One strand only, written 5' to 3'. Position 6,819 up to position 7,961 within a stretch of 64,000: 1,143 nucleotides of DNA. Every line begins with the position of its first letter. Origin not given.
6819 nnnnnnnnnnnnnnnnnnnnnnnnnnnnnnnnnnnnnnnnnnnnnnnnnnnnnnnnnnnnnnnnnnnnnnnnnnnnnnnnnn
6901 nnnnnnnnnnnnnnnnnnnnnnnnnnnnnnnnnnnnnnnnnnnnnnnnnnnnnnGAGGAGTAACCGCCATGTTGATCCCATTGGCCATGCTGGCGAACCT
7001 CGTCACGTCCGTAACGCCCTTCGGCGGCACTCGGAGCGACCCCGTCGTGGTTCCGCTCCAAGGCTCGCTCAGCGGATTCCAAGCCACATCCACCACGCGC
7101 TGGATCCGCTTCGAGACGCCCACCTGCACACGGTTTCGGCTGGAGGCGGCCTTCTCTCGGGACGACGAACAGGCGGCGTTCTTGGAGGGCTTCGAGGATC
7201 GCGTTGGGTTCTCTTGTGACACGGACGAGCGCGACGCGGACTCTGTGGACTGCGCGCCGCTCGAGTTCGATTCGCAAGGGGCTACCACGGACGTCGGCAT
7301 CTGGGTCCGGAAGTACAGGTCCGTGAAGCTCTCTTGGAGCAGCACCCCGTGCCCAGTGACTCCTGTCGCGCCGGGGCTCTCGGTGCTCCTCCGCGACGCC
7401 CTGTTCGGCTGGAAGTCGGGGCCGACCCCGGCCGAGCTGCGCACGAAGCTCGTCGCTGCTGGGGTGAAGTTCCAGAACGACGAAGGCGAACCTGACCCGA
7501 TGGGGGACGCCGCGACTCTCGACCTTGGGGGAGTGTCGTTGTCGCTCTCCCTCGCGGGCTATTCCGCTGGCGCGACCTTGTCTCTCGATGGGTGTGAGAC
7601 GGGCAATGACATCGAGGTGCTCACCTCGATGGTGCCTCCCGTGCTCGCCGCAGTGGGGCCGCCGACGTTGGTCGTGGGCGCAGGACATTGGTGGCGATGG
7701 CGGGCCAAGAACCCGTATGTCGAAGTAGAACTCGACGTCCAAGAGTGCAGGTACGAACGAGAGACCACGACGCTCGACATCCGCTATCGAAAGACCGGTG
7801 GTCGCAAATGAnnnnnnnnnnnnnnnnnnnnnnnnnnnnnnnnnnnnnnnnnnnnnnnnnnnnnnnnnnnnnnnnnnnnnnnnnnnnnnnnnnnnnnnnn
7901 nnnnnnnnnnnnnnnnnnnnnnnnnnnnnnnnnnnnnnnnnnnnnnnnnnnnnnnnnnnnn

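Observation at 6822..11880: Ancient tandem segmental duplication of a two-gene cassette, including its ribosome-binding region and part of the upstream cytochrome gene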

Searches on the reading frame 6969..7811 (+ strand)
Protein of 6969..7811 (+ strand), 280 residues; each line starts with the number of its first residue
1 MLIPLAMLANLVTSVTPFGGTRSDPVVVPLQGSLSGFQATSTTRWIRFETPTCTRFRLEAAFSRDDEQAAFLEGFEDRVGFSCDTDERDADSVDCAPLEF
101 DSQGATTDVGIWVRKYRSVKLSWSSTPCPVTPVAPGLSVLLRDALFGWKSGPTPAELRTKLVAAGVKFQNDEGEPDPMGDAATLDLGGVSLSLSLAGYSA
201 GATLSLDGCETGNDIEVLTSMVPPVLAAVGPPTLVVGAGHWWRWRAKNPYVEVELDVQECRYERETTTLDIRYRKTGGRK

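Call 7: search_protein_families(library=pfam, proteins=[window:6969-7811:+], max_evalue=0.1)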
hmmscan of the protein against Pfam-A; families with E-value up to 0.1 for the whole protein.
window:6969-7811:+ (280 aa): 0 families

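Call 10: find_homologous_proteins(query=window:6969-7808:+, max_evalue=0.001)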
Query window:6969-7808:+ (280 aa): 2 proteins with E <= 0.001 among 8000 candidates.
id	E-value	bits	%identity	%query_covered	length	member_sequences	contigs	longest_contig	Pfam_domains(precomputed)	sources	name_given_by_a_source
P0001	1.1e-186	637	100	100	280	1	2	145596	-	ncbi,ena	-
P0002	8.0e-115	401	68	99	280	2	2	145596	-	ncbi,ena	-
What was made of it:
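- Tried and rejected: The word-indexed homologue search found only A1 and A2 (call 10).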

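Call 14: find_encoding_contigs(protein=P0001, flank=10000, max_places=6)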
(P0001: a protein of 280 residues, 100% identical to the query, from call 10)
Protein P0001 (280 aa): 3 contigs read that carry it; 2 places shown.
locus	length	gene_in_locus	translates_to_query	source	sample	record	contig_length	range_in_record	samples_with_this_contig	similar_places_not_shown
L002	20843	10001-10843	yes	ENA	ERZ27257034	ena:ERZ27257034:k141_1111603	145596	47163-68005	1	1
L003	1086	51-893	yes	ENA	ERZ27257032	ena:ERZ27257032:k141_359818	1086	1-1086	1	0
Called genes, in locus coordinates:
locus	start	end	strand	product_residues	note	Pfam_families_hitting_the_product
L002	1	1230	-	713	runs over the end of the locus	-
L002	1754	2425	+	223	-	-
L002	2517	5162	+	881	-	-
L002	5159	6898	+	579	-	-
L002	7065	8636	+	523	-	PF08757:CotH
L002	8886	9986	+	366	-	PF22113:Mtrc-MtrF_II-IV_dom (faint), PF13435:Cytochrome_C554 (weak), PF14522:Cytochrome_C7 (faint)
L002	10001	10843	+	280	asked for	-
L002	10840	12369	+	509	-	-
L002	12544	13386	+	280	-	-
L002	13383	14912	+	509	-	PF14559:TPR_19 (faint), PF13432:TPR_16 (weak)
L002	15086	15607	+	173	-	-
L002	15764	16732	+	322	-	PF03781:FGE-sulfatase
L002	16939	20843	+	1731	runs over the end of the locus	PF00526:Dicty_CTDC, PF12810:ALK_LTK_GRD (weak)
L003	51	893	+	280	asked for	-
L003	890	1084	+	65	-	?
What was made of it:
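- The 145.6-kb ENA contig shows the same order (call 14).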

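Call 21: search_protein_families(library=ncbifam, proteins=[window:6969-7811:+], max_evalue=0.1)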
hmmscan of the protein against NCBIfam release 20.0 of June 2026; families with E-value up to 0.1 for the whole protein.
window:6969-7811:+ (280 aa): 0 families

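Call 25: find_related_loci(query=A1, collection=genome_contigs, flank=10000)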
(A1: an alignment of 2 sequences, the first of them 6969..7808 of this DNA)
Query A1 (280 aa) in genome_contigs; peptide patterns used: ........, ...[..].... (x = any residue, [..] = any of these).
51 stretches matched a pattern, but none encodes a relative of the query by tblastn (E <= 1e-3).

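Call 26: predict_structure(alignment_id=A1)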
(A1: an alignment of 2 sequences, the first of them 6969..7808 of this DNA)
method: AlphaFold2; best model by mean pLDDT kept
length: 280 residues; sequences in the alignment: 2
mean_pLDDT: 59.7   pTM: 0.43
mean pLDDT of the five models: 59.7, 57.0, 55.3, 54.2, 46.3
residues with pLDDT >= 90: 0; 70-90: 63; 50-70: 156; < 50: 61
segments of 3 or more residues with pLDDT < 50: 1-17, 66-82, 84-88, 130-135, 208-211, 233-238, 276-280
pLDDT, mean of each block of 10 residues (from residue 1): 34 43 72 68 69 71 50 36 47 61 61 62 72 55 73 76 77 67 63 61 57 56 61 49 61 65 59 47
secondary structure, 60 per line:
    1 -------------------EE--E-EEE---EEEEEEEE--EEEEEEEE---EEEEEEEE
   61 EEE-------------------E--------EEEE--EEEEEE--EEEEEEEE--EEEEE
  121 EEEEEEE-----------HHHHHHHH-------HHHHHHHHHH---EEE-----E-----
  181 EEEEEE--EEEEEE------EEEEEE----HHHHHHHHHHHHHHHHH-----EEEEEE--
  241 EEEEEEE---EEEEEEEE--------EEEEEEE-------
elements in order: E26-28 E32-39 E42-49 E53-63 E92-95 E98-103 E106-113 E116-127 H139-146 H154-163 E167-169 E181-186 E189-194 E201-206 H211-227 E233-238 E241-247 E251-258 E267-273

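Call 33: search_solved_structures(query=A1, max_evalue=10)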
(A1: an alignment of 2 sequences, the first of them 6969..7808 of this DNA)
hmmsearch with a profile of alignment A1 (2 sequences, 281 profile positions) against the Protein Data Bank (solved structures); distinct sequences matched with E-value up to 10: 1.
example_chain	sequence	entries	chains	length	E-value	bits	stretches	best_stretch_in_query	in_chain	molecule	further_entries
4o65_A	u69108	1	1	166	1.3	11.4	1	36-90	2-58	Putative archaeal ammonia monooxygenase subunit B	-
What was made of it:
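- Tried and rejected: A PDB sequence search gave only a meaningless hit at E 1.3 (call 33).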

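Call 52: find_related_loci(query=A1, collection=metagenome_contigs, flank=6000)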
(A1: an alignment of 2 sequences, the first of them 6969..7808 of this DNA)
Query A1 (280 aa) in metagenome_contigs; peptide patterns used: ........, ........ (x = any residue, [..] = any of these).
131 stretches matched a pattern, but none encodes a relative of the query by tblastn (E <= 1e-3).
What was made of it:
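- A has no relatives at all (calls 10, 25, 52).
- Tried and rejected: Back-translated pattern scans of genome contigs (call 25) and JGI metagenome contigs (call 52) found nothing.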

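Call 57: fold_search(model_id=the predicted structure, library=pdb)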
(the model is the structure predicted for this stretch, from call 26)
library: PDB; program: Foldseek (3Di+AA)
matches with E <= 10: 1071; with E <= 0.001: 2
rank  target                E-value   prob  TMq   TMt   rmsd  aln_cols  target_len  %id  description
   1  7wqx                  2.8e-04  0.82  0.22  0.14  19.2       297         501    8  Structure of Inactive-EP (released 2022-10-26)
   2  5sv5                  8.9e-04  1.00  0.25  0.55   4.6       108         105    6  1.0 Angstrom Crystal Structure of pre-Peptidase C-terminal Domain of Collagenase from Bacillus anthracis. (released 2016-08-17)
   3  8ziz_A                2.7e-03  0.66  0.22  0.22  20.9       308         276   10  enteropeptidase with N619A (released 2025-05-21)
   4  4w8j                  3.0e-03  0.35  0.17  0.07  23.9       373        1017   10  Structure of the full-length insecticidal protein Cry1Ac reveals intriguing details of toxin packaging into in vivo form (released 2014-09-17)
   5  1nqj_A                3.7e-03  1.00  0.25  0.63   4.4       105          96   10  CRYSTAL STRUCTURE OF CLOSTRIDIUM HISTOLYTICUM COLG COLLAGENASE COLLAGEN-BINDING DOMAIN 3B AT 1.0 ANGSTROM RESOLUTION I (released 2003-04-15)
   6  5ckm                  5.1e-03  0.80  0.27  0.28  20.4       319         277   10  The CUB1-EGF-CUB2 domains of rat MBL-associated serine protease-2 (MASP-2) bound to Ca2+ (released 2017-01-18)
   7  3wno_A                5.4e-03  0.69  0.22  0.11  16.6       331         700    9  D308A mutant of Bacillus circulans T-3040 cycloisomaltooligosaccharide glucanotransferase complexed with cycloisomalto (released 2014-02-05)
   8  1nqj_B                5.7e-03  1.00  0.25  0.54   4.5       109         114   13  CRYSTAL STRUCTURE OF CLOSTRIDIUM HISTOLYTICUM COLG COLLAGENASE COLLAGEN-BINDING DOMAIN 3B AT 1.0 ANGSTROM RESOLUTION I (released 2003-04-15)
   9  3wnl_A                5.7e-03  0.82  0.23  0.12  14.9       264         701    8  D308A mutant of Bacillus circulans T-3040 cycloisomaltooligosaccharide glucanotransferase complexed with isomaltohexao (released 2014-02-05)
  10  1nqd_A                7.1e-03  1.00  0.25  0.55   4.3       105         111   12  CRYSTAL STRUCTURE OF CLOSTRIDIUM HISTOLYTICUM COLG COLLAGENASE COLLAGEN-BINDING DOMAIN 3B AT 1.65 ANGSTROM RESOLUTION  (released 2003-04-15)
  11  7f56_E                7.1e-03  0.99  0.24  0.38   5.1       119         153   12  DNQX-bound GluK2-1xNeto2 complex, with asymmetric LBD (released 2021-09-29)
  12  4gza_H                7.5e-03  1.00  0.23  0.45   6.5       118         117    8  Complex of mouse Plexin A2 - Semaphorin 3A - Neuropilin-1 (released 2012-10-17)
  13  3jqw_A                7.5e-03  0.99  0.23  0.43   5.9       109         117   13  Crystal structure of Clostridium histolyticum colH collagenase collagen-binding domain 3 at 2 Angstrom resolution in p (released 2010-09-29)
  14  2o8o_A                7.9e-03  1.00  0.25  0.55   4.3       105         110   11  Crystal structure of Clostridium histolyticum colg collagenase collagen-binding domain 3B at 1.35 Angstrom resolution  (released 2007-12-11)
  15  9fti_A                8.8e-03  0.57  0.22  0.13  17.9       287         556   10  Open conformation of the pentameric ligand-gated ion channel, DeCLIC at pH 5 with 10mM EDTA (released 2024-09-11)
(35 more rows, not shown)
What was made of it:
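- On PPC (pre-peptidase C-terminal) domain, for the A N-terminal domain: TM normalised to target is 0.55-0.63 against 5sv5 and 1nqj, but the model pLDDT is 59.7 and E is about 1e-3 (calls 26, 57).
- Closest known: Pre-peptidase C-terminal. Same: The predicted N-terminal domain of A (about residues 20-127) superposes on these domains: TM normalised to target 0.55-0.63, probability 1.0 (call 57).
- The A model has low confidence (pLDDT 59.7, call 26), so its beta-sandwich assignment is tentative (call 57).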

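Call 66: search_protein_families(library=padloc, proteins=[window:6969-7811:+], max_evalue=0.01)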
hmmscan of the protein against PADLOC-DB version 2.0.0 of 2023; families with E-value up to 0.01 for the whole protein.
window:6969-7811:+ (280 aa): 0 families
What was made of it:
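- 6969..7811 (+): A1: 280-aa orphan protein with a hydrophobic N-terminus and 6 conserved Cys. The predicted fold is an N-terminal beta-sandwich plus a C-terminal alpha/beta domain. No family in Pfam, NCBIfam or PADLOC (calls 7, 21, 66).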

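Call 80: list_cluster_members(proteins=[window:6969-7808:+, window:7808-9334:+, window:5854-6951:+, P0008, P0006])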
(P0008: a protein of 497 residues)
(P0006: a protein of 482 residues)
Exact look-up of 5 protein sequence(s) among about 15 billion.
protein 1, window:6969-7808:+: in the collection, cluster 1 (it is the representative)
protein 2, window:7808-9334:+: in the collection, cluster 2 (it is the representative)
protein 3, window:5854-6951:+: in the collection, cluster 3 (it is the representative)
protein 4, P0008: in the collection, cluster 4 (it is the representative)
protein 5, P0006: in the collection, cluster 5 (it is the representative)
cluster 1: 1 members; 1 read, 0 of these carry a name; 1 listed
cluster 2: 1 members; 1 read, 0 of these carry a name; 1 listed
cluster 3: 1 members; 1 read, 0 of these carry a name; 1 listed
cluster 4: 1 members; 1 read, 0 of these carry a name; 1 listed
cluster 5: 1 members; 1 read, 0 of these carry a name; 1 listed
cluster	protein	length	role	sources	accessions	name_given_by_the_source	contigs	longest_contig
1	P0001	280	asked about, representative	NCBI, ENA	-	-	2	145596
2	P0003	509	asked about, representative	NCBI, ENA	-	-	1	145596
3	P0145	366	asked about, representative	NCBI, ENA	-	-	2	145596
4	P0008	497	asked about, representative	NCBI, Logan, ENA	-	-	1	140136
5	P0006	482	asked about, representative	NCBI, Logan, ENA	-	-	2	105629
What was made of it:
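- Tried and rejected: Source records give these proteins no names (call 80).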

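Call 86: fold_search(model_id=the predicted structure, library=viral)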
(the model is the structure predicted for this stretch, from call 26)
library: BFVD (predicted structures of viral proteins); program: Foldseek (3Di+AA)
matches with E <= 10: 1040; with E <= 0.001: 1
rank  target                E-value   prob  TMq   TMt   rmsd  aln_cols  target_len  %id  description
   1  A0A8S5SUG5            3.5e-04  1.00  0.34  0.22  13.3       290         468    8  Leucine rich repeat protein [Siphoviridae sp. ctqPo10]
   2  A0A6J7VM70            1.5e-03  1.00  0.25  0.24   4.4       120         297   16  Uncharacterized protein [uncultured Caudovirales phage]
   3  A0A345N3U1            3.4e-03  0.77  0.16  0.29  14.8       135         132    8  (no name in the UniProt tables at hand)
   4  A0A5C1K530            5.9e-03  0.97  0.21  0.20   7.6       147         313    8  (no name in the UniProt tables at hand)
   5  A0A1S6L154            5.9e-03  0.21  0.15  0.10  19.4       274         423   10  (no name in the UniProt tables at hand)
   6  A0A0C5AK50            6.2e-03  0.97  0.21  0.25   8.5       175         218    8  (no name in the UniProt tables at hand)
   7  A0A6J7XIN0            6.5e-03  0.75  0.20  0.15  16.6       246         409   11  Uncharacterized protein [uncultured Caudovirales phage]
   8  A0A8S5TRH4            6.5e-03  0.75  0.23  0.08  23.5       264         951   10  Minor structural protein putative tail fiber [Siphoviridae sp. ct1SN28]
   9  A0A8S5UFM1            6.5e-03  0.14  0.14  0.08  26.4       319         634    8  Putative polysaccharide deacetylase [Myoviridae sp. ctcyQ27]
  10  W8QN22                6.9e-03  0.99  0.23  0.34   8.6       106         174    8  Uncharacterized protein [Chloriridovirus anopheles1]
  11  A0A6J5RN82            6.9e-03  0.97  0.20  0.36  15.4       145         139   11  Uncharacterized protein [uncultured Caudovirales phage]
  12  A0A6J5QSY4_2          6.9e-03  0.38  0.21  0.06  23.4       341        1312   11  Carbohydrate-binding, CenC-like [uncultured Caudovirales phage]
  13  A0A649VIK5            7.3e-03  0.80  0.22  0.11  18.3       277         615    8  Minor tail protein [Gordonia phage Lauer]
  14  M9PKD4                7.3e-03  0.63  0.24  0.08  19.8       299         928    9  Tail fiber protein [Escherichia phage EC1-UPM]
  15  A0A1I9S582            8.1e-03  0.47  0.21  0.10  24.6       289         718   10  (no name in the UniProt tables at hand)
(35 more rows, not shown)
